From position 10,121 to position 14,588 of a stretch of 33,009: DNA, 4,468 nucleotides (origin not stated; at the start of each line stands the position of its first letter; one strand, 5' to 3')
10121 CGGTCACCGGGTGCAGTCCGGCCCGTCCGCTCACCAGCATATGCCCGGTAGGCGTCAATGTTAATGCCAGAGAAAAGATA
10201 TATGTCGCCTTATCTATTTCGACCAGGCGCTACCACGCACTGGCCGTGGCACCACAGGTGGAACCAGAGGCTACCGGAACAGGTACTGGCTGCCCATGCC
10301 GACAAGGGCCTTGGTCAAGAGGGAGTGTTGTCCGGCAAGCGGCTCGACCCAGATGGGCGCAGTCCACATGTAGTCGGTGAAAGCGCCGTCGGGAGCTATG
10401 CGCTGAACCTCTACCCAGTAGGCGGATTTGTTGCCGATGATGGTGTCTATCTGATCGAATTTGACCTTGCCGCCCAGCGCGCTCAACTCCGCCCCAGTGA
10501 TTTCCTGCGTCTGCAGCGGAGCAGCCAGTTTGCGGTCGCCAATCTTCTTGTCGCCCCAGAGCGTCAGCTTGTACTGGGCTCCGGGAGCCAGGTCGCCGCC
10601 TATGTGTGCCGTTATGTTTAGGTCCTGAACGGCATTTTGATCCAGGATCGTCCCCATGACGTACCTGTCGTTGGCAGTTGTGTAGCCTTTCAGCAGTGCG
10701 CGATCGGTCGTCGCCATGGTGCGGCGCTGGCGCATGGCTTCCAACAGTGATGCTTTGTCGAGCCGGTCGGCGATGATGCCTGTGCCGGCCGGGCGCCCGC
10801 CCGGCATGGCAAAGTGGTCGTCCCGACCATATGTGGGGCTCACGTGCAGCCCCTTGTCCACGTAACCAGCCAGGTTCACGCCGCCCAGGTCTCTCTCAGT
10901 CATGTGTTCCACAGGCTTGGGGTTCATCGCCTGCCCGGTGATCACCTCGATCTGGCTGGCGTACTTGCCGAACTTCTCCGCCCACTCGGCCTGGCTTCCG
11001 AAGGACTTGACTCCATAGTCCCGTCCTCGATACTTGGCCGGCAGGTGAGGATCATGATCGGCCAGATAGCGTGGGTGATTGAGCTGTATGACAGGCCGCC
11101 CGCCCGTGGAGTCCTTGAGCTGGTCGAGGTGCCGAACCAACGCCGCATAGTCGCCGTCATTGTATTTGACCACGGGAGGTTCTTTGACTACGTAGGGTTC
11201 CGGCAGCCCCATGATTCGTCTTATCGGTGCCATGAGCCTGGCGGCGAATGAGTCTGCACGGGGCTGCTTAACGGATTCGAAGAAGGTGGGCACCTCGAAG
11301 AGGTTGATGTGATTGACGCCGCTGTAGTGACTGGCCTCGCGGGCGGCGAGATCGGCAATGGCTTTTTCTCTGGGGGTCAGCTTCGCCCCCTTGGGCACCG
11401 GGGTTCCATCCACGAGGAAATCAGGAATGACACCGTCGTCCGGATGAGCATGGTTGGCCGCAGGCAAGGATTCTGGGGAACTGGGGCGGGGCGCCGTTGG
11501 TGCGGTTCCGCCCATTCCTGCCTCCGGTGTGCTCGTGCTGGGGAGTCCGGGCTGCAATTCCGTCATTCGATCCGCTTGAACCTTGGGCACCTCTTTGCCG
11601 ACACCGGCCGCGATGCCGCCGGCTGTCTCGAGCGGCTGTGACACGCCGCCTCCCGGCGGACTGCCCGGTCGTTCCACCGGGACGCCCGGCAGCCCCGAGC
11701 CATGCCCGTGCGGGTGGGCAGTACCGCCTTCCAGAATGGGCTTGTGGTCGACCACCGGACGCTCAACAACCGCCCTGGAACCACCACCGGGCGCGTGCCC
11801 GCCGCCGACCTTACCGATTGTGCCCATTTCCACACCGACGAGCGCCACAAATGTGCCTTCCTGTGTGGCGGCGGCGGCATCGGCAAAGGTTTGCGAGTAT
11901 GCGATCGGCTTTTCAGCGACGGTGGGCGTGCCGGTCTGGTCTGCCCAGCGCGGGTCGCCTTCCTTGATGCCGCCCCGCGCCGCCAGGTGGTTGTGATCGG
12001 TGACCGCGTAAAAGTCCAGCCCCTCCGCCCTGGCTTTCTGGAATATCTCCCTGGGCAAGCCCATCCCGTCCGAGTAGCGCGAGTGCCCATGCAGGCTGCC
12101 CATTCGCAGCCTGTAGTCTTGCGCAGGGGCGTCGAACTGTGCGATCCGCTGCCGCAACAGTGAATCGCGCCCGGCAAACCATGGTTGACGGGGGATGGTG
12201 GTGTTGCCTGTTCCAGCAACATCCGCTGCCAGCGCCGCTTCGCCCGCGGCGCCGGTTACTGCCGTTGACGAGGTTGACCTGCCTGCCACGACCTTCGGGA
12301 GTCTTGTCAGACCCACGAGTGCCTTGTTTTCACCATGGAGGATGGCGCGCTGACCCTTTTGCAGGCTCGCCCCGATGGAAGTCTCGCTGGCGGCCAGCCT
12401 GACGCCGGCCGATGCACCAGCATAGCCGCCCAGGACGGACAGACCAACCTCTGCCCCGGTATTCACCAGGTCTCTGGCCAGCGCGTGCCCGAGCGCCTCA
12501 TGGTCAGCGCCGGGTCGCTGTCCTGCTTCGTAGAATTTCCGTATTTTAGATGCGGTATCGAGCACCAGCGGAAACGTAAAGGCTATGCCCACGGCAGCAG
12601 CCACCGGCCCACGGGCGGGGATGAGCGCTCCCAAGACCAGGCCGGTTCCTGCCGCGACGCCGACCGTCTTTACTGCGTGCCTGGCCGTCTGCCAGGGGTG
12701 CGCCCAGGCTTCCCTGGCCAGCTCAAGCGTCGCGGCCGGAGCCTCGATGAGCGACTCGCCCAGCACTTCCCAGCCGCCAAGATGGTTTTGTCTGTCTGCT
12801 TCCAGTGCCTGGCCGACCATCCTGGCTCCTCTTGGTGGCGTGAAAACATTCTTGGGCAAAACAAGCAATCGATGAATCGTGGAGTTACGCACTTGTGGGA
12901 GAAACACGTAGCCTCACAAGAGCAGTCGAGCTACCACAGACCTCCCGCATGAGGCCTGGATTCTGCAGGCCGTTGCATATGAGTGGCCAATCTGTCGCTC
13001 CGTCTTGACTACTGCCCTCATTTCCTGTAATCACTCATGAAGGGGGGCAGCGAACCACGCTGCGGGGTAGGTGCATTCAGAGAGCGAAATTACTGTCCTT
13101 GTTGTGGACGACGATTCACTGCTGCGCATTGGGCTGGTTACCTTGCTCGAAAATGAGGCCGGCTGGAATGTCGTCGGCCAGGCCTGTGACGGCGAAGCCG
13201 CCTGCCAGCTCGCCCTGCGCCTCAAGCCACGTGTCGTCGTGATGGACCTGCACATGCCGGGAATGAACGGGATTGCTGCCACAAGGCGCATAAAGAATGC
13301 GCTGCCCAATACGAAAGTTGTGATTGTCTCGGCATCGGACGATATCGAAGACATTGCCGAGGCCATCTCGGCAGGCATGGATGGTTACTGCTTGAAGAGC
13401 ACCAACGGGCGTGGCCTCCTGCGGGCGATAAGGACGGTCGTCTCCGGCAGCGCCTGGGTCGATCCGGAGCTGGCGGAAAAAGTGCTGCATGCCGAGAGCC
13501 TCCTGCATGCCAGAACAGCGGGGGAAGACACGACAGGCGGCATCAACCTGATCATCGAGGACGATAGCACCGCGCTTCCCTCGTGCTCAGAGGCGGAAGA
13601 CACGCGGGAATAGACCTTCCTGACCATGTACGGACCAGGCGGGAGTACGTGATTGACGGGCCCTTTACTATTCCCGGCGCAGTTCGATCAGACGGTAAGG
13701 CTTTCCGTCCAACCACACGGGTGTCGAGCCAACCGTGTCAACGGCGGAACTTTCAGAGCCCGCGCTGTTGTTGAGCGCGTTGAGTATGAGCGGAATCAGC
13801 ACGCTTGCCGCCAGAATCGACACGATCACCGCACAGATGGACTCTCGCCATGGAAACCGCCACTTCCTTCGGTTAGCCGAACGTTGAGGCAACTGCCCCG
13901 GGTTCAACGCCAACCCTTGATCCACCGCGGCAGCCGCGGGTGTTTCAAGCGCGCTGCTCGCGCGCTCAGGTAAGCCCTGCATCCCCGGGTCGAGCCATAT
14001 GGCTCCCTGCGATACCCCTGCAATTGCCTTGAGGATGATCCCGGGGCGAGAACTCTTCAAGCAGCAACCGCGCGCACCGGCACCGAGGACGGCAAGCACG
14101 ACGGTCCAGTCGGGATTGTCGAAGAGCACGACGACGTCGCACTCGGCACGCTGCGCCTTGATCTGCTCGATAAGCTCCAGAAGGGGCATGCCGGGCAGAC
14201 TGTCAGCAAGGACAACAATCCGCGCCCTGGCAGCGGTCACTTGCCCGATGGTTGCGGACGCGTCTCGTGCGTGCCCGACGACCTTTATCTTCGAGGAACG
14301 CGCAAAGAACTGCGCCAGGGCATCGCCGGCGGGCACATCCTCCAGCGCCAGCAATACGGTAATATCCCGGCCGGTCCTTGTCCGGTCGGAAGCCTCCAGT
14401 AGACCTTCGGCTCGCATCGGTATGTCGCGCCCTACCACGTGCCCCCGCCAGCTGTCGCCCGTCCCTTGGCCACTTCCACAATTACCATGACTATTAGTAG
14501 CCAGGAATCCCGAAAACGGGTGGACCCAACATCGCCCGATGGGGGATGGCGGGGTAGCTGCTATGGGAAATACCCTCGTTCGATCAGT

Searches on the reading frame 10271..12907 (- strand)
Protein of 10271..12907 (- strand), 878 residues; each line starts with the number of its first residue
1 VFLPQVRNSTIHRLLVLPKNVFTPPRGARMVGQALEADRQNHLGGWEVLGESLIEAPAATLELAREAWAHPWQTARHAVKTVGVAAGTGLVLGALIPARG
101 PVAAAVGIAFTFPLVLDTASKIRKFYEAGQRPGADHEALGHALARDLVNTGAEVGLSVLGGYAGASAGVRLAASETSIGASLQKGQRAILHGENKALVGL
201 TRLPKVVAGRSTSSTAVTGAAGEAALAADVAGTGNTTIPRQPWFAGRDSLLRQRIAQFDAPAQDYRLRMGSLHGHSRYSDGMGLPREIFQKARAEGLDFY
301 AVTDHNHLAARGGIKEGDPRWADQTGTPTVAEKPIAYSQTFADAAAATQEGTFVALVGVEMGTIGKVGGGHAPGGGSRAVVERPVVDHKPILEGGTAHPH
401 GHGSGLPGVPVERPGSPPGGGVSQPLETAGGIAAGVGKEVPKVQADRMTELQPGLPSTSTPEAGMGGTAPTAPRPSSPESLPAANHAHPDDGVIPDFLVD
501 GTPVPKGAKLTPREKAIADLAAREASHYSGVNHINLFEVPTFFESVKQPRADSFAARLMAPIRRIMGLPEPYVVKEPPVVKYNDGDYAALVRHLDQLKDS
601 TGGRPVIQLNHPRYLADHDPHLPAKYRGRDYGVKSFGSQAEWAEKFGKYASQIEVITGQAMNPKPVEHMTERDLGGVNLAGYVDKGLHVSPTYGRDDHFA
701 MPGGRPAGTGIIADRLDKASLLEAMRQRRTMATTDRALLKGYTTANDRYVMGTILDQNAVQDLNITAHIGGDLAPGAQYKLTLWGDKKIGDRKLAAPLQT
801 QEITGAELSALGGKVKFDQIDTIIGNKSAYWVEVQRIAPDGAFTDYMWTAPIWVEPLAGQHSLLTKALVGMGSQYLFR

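Call 9: search_protein_families(library=pfam, proteins=[window:10271-12907:-], max_evalue=0.001)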
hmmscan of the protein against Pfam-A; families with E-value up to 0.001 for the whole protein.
window:10271-12907:- (878 aa): 1 family
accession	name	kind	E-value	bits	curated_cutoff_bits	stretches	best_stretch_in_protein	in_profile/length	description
PF02811.25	PHP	-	2.1e-06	28.6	26.4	1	272-363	2-65/164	PHP domain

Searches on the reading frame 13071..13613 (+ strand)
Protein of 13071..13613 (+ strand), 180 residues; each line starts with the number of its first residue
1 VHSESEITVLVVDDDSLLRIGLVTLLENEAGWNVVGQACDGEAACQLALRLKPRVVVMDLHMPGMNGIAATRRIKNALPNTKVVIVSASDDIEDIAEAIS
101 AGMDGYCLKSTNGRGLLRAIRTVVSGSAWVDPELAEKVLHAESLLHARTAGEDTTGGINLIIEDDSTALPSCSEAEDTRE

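Call 14: search_protein_families(library=pfam, proteins=[window:13071-13613:+], max_evalue=0.001)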
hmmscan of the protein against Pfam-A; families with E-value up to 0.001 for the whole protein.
window:13071-13613:+ (180 aa): 1 family
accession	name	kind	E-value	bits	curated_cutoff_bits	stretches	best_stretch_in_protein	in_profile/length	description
PF00072.30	Response_reg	-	3.2e-26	92.1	30.2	1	9-120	1-110/111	Response regulator receiver domain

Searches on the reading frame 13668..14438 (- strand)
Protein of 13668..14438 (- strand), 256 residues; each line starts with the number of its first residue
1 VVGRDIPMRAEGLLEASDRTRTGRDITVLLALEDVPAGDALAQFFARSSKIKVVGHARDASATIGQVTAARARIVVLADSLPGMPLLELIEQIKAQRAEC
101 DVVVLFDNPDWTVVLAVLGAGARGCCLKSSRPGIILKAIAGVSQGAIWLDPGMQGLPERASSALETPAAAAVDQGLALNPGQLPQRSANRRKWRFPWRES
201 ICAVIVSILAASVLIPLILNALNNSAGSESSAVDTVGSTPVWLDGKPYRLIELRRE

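Call 9: search_protein_families(library=pfam, proteins=[window:13668-14438:-], max_evalue=0.001)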
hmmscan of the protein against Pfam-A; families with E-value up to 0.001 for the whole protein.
window:13668-14438:- (256 aa): 1 family
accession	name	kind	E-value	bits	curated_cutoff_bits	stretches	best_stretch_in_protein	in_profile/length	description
PF00072.30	Response_reg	-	4e-07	30.6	30.2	1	38-139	11-110/111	Response regulator receiver domain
